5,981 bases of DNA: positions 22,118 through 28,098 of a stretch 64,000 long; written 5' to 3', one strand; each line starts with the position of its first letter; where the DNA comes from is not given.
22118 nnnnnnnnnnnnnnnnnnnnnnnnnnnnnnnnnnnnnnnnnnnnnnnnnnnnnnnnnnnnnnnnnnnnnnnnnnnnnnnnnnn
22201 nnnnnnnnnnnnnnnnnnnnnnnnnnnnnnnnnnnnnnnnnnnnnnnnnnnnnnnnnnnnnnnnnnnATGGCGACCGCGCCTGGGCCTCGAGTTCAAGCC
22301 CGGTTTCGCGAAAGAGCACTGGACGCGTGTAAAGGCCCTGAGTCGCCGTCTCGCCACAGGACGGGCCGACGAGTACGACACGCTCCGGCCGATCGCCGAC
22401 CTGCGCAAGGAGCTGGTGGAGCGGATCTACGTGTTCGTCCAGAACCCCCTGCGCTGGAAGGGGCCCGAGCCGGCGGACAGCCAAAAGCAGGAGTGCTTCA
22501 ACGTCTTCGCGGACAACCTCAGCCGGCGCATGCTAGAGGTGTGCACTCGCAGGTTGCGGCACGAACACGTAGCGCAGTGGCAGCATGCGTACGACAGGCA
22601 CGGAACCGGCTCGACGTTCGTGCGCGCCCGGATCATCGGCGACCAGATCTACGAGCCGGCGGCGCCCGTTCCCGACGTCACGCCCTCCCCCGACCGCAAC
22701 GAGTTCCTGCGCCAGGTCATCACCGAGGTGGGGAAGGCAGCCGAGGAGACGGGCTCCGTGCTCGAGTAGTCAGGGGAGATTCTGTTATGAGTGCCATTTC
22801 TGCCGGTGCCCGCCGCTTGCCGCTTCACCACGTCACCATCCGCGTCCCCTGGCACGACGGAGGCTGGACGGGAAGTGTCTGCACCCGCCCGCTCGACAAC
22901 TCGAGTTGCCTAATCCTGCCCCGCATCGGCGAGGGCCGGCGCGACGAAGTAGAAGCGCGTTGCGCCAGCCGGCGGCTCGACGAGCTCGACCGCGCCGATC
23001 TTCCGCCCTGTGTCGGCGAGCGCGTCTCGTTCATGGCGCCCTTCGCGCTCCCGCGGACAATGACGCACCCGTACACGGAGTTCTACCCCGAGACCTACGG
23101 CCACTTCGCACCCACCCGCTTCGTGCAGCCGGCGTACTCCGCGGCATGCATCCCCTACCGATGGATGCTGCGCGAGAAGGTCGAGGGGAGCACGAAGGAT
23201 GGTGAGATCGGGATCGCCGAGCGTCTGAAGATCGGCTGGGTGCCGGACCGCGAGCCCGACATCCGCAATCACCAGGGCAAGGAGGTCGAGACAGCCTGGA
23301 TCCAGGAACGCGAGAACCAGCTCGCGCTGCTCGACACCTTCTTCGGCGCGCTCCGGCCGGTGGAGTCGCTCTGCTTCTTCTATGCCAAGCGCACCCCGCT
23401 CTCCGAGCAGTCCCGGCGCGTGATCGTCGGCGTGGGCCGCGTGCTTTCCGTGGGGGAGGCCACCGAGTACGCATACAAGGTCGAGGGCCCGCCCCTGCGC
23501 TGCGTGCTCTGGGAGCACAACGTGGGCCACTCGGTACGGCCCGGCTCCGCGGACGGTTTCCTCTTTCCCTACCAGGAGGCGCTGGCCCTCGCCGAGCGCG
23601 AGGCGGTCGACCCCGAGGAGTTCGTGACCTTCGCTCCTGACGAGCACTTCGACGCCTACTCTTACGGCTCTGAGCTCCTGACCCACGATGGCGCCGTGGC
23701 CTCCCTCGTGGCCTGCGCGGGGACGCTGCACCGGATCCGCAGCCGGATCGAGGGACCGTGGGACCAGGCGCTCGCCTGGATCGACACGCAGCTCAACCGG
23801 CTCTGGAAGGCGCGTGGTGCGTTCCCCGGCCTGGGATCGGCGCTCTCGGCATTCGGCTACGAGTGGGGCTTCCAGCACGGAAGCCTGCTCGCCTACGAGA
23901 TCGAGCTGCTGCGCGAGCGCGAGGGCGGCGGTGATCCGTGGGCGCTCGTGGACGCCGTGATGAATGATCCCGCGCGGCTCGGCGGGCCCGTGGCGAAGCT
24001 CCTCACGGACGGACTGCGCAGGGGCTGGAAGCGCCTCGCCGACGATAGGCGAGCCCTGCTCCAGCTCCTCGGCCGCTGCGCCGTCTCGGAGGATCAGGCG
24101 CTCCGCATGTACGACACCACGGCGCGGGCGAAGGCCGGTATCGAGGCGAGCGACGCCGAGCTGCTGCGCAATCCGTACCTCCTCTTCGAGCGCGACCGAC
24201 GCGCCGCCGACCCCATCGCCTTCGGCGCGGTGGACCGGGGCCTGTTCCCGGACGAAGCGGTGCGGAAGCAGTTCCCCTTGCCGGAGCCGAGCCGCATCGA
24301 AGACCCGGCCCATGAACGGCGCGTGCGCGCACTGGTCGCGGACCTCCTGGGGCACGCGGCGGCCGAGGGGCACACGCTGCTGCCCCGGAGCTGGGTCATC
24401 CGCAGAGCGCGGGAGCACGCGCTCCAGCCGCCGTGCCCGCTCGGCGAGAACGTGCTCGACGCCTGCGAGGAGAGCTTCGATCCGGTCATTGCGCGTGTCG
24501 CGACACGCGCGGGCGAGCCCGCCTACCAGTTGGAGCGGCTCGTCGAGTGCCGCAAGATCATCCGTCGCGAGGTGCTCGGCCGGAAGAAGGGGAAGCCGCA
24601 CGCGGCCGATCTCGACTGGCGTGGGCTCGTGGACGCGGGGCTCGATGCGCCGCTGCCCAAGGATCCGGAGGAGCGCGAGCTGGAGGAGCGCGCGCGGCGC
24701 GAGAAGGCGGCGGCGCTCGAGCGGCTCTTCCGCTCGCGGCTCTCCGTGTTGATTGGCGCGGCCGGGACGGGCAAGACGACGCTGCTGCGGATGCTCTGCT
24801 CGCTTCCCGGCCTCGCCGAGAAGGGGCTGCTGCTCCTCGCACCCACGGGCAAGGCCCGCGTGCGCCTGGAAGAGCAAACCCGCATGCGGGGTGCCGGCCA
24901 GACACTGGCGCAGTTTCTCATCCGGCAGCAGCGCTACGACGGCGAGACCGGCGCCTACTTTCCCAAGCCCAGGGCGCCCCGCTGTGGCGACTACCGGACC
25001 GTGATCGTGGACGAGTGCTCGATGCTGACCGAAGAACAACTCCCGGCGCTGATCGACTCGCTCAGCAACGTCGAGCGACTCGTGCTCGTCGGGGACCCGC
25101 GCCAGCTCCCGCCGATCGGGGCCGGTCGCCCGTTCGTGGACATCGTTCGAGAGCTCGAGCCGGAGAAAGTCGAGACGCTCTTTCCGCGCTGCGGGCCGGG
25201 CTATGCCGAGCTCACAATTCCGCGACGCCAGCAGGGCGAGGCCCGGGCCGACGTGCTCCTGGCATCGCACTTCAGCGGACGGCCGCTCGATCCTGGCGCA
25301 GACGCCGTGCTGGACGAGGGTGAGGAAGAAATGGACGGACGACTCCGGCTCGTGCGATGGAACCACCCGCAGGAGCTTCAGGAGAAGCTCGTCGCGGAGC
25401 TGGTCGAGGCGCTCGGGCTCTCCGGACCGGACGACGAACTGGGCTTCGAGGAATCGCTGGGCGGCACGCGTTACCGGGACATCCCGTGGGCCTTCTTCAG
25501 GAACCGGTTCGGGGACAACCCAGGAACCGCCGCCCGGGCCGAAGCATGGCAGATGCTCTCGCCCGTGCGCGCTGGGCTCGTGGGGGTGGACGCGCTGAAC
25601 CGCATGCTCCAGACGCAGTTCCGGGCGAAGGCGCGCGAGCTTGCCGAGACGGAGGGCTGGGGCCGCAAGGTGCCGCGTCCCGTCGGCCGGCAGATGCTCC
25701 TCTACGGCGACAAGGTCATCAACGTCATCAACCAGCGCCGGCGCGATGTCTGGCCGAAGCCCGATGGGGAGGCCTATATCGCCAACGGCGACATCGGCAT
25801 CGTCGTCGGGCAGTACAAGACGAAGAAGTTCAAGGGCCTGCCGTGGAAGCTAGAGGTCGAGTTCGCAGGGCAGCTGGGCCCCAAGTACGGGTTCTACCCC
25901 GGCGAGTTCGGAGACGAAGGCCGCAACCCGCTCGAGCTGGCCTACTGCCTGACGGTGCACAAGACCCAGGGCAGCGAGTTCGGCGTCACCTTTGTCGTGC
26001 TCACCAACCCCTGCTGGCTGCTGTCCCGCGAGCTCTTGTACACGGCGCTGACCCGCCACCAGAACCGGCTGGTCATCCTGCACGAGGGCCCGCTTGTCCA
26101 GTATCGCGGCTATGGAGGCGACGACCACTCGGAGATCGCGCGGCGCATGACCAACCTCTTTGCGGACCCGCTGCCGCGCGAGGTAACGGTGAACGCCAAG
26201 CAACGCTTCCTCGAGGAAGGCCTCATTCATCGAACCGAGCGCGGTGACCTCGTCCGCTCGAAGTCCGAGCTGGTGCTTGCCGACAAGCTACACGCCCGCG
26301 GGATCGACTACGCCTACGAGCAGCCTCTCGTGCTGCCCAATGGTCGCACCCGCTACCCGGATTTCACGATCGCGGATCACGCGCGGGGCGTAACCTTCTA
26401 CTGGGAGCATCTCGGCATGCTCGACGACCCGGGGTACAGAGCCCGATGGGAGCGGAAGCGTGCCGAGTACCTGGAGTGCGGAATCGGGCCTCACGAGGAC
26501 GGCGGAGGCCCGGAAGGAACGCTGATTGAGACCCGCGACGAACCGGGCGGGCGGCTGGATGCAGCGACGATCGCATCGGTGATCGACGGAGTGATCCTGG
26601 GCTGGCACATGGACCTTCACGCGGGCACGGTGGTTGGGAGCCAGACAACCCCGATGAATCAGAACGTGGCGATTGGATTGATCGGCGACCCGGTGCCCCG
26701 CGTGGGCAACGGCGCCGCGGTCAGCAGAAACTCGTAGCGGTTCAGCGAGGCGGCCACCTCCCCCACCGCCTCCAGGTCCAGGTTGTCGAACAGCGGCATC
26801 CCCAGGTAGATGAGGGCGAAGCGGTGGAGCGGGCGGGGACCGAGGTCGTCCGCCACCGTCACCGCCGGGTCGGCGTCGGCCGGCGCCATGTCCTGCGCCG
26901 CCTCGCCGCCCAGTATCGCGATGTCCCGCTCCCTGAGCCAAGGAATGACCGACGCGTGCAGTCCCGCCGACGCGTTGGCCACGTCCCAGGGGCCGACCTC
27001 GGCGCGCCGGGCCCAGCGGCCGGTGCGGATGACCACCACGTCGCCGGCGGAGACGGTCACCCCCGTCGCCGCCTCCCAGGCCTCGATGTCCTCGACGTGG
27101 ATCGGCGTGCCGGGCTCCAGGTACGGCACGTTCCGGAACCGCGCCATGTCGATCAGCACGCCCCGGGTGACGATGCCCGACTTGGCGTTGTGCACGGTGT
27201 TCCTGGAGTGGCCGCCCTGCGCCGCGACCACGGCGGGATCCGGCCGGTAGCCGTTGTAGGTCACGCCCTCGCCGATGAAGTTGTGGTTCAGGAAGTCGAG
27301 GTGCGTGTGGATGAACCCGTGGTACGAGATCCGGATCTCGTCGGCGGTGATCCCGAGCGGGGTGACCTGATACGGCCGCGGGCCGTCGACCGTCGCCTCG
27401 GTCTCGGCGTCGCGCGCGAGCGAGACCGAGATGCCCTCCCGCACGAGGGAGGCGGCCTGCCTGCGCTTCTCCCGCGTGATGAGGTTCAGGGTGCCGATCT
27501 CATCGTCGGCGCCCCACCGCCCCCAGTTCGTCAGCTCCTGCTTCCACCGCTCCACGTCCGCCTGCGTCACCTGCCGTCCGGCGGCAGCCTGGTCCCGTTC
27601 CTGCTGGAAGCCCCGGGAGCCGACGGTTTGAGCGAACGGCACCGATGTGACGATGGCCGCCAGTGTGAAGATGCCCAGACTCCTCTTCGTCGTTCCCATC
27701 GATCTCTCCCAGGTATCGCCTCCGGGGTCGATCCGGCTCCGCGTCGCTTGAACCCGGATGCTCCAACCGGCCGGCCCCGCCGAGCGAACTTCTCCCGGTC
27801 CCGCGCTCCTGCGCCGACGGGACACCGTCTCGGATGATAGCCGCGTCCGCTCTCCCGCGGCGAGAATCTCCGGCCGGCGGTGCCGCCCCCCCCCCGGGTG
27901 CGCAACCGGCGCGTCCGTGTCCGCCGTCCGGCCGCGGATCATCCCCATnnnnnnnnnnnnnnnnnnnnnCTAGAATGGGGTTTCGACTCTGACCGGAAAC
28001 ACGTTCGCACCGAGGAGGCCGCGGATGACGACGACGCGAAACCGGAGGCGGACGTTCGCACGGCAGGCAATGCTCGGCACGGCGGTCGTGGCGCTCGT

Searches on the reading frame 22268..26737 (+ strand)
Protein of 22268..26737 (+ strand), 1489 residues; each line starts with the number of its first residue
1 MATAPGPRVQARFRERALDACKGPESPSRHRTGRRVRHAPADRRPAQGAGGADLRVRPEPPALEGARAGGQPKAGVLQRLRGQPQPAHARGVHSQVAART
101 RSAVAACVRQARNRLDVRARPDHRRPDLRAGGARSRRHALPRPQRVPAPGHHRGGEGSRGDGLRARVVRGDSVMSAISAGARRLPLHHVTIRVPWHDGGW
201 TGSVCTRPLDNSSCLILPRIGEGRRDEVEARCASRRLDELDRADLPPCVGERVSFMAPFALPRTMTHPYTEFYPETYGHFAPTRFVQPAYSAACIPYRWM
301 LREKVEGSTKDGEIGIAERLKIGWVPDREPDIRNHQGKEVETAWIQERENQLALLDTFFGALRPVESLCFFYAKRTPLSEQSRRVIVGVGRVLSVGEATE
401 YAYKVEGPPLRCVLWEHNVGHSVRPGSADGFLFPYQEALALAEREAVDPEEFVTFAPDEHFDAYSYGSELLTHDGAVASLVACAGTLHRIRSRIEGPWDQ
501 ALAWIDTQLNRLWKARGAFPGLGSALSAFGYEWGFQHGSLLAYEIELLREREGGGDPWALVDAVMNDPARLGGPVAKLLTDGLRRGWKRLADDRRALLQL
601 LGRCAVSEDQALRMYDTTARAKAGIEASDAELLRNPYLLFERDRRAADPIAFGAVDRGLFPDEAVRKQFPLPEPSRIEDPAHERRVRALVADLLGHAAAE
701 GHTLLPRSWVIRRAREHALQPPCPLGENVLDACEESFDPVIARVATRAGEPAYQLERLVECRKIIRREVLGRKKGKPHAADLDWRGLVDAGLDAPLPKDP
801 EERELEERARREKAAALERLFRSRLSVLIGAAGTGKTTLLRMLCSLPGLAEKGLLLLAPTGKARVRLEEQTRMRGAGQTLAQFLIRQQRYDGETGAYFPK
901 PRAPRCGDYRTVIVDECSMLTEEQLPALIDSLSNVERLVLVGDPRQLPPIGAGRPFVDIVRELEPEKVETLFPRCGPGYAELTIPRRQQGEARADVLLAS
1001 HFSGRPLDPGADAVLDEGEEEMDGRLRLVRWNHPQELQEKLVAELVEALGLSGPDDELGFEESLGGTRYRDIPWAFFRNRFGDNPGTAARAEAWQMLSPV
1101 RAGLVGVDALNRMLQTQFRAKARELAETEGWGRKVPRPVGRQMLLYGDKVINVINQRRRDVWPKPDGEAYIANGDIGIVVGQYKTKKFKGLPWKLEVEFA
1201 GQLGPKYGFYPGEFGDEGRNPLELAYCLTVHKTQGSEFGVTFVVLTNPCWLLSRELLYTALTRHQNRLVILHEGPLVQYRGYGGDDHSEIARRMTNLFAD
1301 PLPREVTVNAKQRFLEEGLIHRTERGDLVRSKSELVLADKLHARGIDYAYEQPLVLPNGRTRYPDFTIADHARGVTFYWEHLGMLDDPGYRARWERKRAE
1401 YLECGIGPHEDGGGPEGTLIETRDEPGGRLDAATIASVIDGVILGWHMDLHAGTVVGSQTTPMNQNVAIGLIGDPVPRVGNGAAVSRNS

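Call 7: search_protein_families(library=pfam, proteins=[window:22268-26737:+], max_evalue=0.01)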
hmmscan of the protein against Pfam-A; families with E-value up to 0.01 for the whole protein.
window:22268-26737:+ (1489 aa): 11 families
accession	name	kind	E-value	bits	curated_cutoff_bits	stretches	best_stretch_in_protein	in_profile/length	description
PF13604.12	AAA_30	-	3.5e-24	86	27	1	812-962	5-143/191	AAA domain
PF13245.12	AAA_19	-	2e-21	77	25.1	1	815-951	3-133/134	AAA domain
PF01443.25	Viral_helicase1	-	4e-16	60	21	2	1227-1271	179-227/228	Viral superfamily 1 RNA helicase core domain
PF13538.12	UvrD_C_2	-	5.6e-10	39.4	27.4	1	1224-1270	1-51/52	UvrD-like helicase C-terminal domain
PF13086.12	AAA_11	-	5.4e-08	33.3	27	1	908-950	213-253/257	AAA domain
PF13401.12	AAA_22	-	0.00059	20.6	27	1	823-944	5-124/130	AAA domain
PF18335.7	SH3_13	-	0.00079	19.6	41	1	1138-1184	20-56/65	ATP-dependent RecD-like DNA helicase SH3 domain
PF24389.1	ORC-CDC6-like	-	0.00091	18.5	27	1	817-844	26-53/571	ORC-CDC6-like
PF13191.12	AAA_16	-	0.0036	18.2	32.6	0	814-845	13-47/167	AAA ATPase domain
PF20720.3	nSTAND3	-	0.0048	17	27.2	0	815-844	9-38/155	Novel STAND NTPase 3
PF05970.20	PIF1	-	0.0058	16.7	25.9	0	828-951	27-156/223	PIF1-like helicase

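Call 30: search_protein_families(library=padloc, proteins=[window:22766-26737:+], max_evalue=0.001)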
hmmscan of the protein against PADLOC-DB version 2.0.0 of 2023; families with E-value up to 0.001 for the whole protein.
window:22766-26737:+ (1323 aa): 11 families
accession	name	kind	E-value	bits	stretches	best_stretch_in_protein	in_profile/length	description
PDLC05065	PDC-S68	-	0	1518.3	1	19-1276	4-1218/1221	-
PDLC05066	PDC-S68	-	7.4e-144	479.3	2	177-1235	121-1172/1202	-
PDLC05064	PDC-S68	-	1.2e-112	375.7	2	189-1239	204-1225/1273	-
PDLC01734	typeIV_RecD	-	3.3e-37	126.2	2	644-795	341-487/763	RecD_0_IVD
PDLC01148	RecD_like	-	2.2e-26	90.4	2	646-794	317-455/719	RecD/Tra ATPase fused to N-terminal HHH domain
PDLC05035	PDC-S53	-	1.5e-21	74.2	2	643-790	495-624/900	-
PDLC04475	PDC-M16A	-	3.9e-16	56.7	2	649-786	21-185/721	-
PDLC04476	PDC-M16A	-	4.7e-15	53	1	661-725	29-91/691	-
PDLC04472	PDC-M16A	-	2.5e-09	34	0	1059-1107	649-700/930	-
PDLC04474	PDC-M16A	-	3.1e-05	20.6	0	661-784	239-378/917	-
PDLC05067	PDC-S69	-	7.5e-05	20.5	1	1139-1239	164-259/289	-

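Call 31: search_protein_families(library=ncbifam, proteins=[window:22766-26737:+], max_evalue=0.01)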
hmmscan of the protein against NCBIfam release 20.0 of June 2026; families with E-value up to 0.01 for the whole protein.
window:22766-26737:+ (1323 aa): 11 families
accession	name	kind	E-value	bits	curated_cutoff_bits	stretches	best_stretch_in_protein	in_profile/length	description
TIGR01448.2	helicase_RecD2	equivalog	5.4e-57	193.4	500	2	514-795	200-461/713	SF1B family DNA helicase RecD2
TIGR01447.1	recD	equivalog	1.3e-37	129.7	310.15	1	646-1107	154-575/597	exodeoxyribonuclease V subunit alpha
NF008127.0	PRK10875.1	equivalog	3.7e-21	75.3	671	2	1056-1107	540-592/619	exodeoxyribonuclease V subunit alpha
TIGR02768.1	TraA_Ti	equivalog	8.5e-18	64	590.45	2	642-796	359-501/751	Ti-type conjugative transfer relaxase TraA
NF010402.0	PRK13826.1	subfamily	2.1e-12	45.8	1317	1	642-806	381-533/1102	Dtr system oriT relaxase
NF010464.0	PRK13889.1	subfamily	7.3e-07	27.4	1015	0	746-794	437-486/992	conjugal transfer relaxase TraA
NF040671.1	PLuB_AAA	exception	0.00045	17.7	999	1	745-785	965-1002/1256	PLuB system helicase-like protein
NF010263.0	PRK13709.1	equivalog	0.00084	16.7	2212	1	658-790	986-1112/1752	conjugative transfer relaxase/helicase TraI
TIGR03819.1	heli_sec_ATPase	hypoth_equivalog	0.0025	17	373.15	1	644-685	164-206/340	TadA family conjugal transfer-associated ATPase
TIGR02760.1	TraI_TIGR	equivalog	0.0027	15.2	929.85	1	658-790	1037-1161/1960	conjugative transfer relaxase/helicase TraI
TIGR00376.1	TIGR00376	hypoth_equivalog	0.0081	14.6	348.9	0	743-784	364-402/639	IGHMBP2 family helicase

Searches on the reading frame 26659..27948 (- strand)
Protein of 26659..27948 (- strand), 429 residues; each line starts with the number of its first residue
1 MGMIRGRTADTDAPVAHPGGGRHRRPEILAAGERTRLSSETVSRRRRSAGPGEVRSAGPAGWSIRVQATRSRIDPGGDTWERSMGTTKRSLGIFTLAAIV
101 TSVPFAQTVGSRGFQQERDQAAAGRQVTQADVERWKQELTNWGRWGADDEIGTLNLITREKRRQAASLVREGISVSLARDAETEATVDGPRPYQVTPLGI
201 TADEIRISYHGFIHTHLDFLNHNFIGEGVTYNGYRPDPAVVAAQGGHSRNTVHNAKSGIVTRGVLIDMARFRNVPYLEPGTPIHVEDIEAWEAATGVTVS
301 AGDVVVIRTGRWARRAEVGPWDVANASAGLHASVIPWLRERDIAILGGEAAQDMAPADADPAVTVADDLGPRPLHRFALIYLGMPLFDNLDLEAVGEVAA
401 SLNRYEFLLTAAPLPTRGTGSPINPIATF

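Call 6: search_protein_families(library=pfam, proteins=[window:26659-27948:-], max_evalue=0.01)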
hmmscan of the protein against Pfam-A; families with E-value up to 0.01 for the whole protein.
window:26659-27948:- (429 aa): 1 family
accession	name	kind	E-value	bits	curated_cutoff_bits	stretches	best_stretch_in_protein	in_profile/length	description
PF04199.19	Cyclase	-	3.7e-15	56.8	23.1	1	204-350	21-137/142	Putative cyclase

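Call 31: search_protein_families(library=ncbifam, proteins=[window:26659-27699:-], max_evalue=0.01)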
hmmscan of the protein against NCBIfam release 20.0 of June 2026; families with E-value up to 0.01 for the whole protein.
window:26659-27699:- (346 aa): 0 families
